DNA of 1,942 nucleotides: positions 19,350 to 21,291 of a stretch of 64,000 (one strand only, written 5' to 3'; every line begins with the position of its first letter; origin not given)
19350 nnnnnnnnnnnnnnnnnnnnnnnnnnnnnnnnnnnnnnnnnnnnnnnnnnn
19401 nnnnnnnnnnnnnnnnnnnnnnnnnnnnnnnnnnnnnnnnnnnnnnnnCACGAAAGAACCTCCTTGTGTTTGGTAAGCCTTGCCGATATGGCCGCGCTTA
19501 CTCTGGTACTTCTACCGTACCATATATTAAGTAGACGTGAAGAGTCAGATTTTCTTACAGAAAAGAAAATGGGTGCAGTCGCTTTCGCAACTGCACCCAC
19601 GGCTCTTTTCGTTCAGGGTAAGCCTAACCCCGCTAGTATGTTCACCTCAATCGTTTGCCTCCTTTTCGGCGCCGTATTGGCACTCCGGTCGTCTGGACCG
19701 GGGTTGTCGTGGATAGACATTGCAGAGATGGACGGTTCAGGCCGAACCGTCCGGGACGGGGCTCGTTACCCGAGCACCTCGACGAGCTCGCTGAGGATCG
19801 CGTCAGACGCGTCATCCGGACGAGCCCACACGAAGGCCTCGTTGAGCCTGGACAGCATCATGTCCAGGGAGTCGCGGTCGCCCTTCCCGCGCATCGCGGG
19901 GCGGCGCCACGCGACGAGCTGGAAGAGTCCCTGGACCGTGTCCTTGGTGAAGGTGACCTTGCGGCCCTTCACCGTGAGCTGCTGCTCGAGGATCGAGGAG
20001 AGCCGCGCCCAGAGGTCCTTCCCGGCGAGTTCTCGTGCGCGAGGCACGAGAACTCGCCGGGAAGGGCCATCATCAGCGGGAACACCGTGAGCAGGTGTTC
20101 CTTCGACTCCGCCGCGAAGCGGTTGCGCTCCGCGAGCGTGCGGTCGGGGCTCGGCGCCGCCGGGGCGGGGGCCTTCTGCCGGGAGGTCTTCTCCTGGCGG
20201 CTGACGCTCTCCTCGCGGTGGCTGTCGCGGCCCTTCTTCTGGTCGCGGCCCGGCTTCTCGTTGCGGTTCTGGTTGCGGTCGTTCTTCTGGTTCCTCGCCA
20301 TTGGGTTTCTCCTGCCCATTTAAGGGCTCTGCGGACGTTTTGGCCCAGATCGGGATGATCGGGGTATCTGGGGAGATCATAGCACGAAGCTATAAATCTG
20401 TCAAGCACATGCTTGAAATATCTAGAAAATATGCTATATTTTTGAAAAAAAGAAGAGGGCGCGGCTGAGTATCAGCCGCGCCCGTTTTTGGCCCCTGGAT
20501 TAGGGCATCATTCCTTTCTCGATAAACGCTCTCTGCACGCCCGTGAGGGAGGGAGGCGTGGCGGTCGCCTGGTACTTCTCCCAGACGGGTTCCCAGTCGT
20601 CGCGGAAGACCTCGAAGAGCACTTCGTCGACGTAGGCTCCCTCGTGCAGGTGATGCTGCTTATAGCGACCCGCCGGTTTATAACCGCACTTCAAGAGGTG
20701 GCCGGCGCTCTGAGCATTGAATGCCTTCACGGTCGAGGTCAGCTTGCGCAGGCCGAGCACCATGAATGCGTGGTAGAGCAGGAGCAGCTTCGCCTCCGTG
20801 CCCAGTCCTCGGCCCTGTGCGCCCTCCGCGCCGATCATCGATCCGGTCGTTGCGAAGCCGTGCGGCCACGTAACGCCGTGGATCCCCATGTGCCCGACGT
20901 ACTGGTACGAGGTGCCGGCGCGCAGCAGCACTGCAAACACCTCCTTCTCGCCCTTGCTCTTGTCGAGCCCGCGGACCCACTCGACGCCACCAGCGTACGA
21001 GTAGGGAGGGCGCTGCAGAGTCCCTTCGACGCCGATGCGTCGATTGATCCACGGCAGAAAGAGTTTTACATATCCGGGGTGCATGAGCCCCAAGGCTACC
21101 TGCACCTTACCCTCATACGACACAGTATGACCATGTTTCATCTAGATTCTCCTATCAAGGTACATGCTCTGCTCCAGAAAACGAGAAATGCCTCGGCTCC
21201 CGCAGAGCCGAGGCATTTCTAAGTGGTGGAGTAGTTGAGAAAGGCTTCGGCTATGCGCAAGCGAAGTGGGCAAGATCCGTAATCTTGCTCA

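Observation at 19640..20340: GC3-extreme island with a 22-bp perfect palindrome that frameshifts its only gene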

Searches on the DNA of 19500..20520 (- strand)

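Call 45: search_rna_families(source=window, start=19500, end=20520, threshold=evalue, max_evalue=5)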
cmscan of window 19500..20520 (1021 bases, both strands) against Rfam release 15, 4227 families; matches with E-value up to 5: 9.
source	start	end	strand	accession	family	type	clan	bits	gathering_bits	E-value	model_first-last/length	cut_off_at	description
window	20416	20488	+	RF01472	rli40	Gene; sRNA;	-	25.5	100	0.00045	1-263/263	no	Listeria sRNA rli40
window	20015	20067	-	RF03849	MIR1219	Gene; miRNA;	-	23.3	79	0.048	1-82/82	no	MIR1219 microRNA precursor family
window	20397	20495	+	RF00558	L20_leader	Cis-reg; leader;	-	22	58.7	0.11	1-127/127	no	Ribosomal protein L20 leader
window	20435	20519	-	RF02621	BSnc120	Gene; sRNA;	-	20.2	114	0.13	1-88/88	no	Brucella sRNA 120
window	20013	20070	+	RF03945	mir-4876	Gene; miRNA;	-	19.1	100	1.8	16-77/92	no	mir-4876 microRNA precursor family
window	19570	19599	+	RF03893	mir-4879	Gene; miRNA;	-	16.7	100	2.2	23-53/75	no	mir-4879 microRNA precursor family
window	20012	20072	-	RF00052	lin-4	Gene; miRNA;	-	16.6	40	2.9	1-80/80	no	lin-4 microRNA precursor family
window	20401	20490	+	RF02869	ncS025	Gene; sRNA;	-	16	46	5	1-85/85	no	Burkholderia sRNA 25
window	20442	20512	-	RF00519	suhB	Gene; sRNA;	CL00108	15.4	41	2.9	1-77/77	no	Makes More Granules Regulator RNA (mmgR)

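Call 60: build_rna_model(alignment_id=A6)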
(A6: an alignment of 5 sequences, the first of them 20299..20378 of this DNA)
Model R1 built from alignment A6 (5 sequences, 88 columns); structure: RNAalifold consensus.
model positions 81; base pairs 16; branch points 1; effective number of sequences 1.84; information 0.7 bits per position. Calibrated on 0.2 Mb of random sequence (short: E-values are rough).
structure used (alignment columns):
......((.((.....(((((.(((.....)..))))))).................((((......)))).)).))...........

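Call 61: search_with_rna_model(model_id=R1, sources=[window, L001, L002, L003, L004, L014], max_evalue=1)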
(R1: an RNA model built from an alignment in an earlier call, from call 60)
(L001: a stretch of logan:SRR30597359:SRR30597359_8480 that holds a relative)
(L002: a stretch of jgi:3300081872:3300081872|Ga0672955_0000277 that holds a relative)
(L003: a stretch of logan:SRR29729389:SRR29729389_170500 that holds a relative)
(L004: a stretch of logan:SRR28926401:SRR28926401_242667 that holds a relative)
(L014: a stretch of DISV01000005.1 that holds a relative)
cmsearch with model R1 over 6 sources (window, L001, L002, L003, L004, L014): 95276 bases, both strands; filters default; matches with E-value up to 1: 5.
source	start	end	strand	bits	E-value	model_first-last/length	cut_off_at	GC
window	20299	20378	-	93.8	8.7e-30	1-81/81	no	0.56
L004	1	83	+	91.8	4.3e-29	1-81/81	no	0.63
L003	1586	1665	+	89.1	3.6e-28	1-81/81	no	0.57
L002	65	147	+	82.1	1e-25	1-81/81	no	0.63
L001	5810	5883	+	73.6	8.7e-23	1-81/81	no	0.62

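Call 74: search_with_rna_model(model_id=R1, sources=[L085, L086, L087], max_evalue=1)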
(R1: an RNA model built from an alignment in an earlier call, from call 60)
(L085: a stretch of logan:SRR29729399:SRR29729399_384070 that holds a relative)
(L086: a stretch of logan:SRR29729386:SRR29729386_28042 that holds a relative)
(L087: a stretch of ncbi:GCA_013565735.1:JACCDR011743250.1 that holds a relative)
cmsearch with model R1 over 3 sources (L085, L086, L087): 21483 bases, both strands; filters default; matches with E-value up to 1: 0.
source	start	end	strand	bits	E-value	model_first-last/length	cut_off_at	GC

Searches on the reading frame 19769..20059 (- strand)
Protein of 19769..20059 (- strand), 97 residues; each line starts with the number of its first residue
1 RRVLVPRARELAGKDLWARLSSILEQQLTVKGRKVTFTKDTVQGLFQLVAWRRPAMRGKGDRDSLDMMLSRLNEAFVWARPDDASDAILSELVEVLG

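Call 7: search_protein_families(library=pfam, proteins=[window:19769-20059:-], max_evalue=1)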
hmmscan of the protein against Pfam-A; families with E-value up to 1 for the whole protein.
seq(97 aa): 0 families

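Call 8: search_protein_families(library=ncbifam, proteins=[window:19769-20059:-], max_evalue=1)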
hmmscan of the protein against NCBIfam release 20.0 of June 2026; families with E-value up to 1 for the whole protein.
seq(97 aa): 1 family
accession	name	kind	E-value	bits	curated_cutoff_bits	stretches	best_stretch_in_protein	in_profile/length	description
NF041526.1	Hpa3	subfamily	0.14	12.1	180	1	5-52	53-100/123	Hpa3 family type III secretion system protein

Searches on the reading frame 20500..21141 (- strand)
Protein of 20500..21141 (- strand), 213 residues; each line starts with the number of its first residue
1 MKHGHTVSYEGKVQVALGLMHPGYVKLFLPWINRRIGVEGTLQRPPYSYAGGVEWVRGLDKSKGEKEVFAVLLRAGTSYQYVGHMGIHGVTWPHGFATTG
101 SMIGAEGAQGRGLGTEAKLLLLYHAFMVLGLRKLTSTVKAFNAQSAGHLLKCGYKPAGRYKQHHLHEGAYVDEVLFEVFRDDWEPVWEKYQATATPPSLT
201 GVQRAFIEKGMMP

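Call 7: search_protein_families(library=pfam, proteins=[window:20500-21141:-], max_evalue=1)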
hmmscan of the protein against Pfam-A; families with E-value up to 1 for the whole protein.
window:20500-21141:- (213 aa): 2 families
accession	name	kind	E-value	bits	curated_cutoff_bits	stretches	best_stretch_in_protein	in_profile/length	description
PF13302.13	Acetyltransf_3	-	2.3e-11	45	25.4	1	45-155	30-138/138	Acetyltransferase (GNAT) domain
PF00583.31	Acetyltransf_1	-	0.0013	19.4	20.7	1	75-154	38-116/116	Acetyltransferase (GNAT) family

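Call 57: find_encoding_contigs(protein=window:20500-21141:-, flank=3000)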
Protein window:20500-21141:- (213 aa): no gene with exactly this product is on record in the collection.
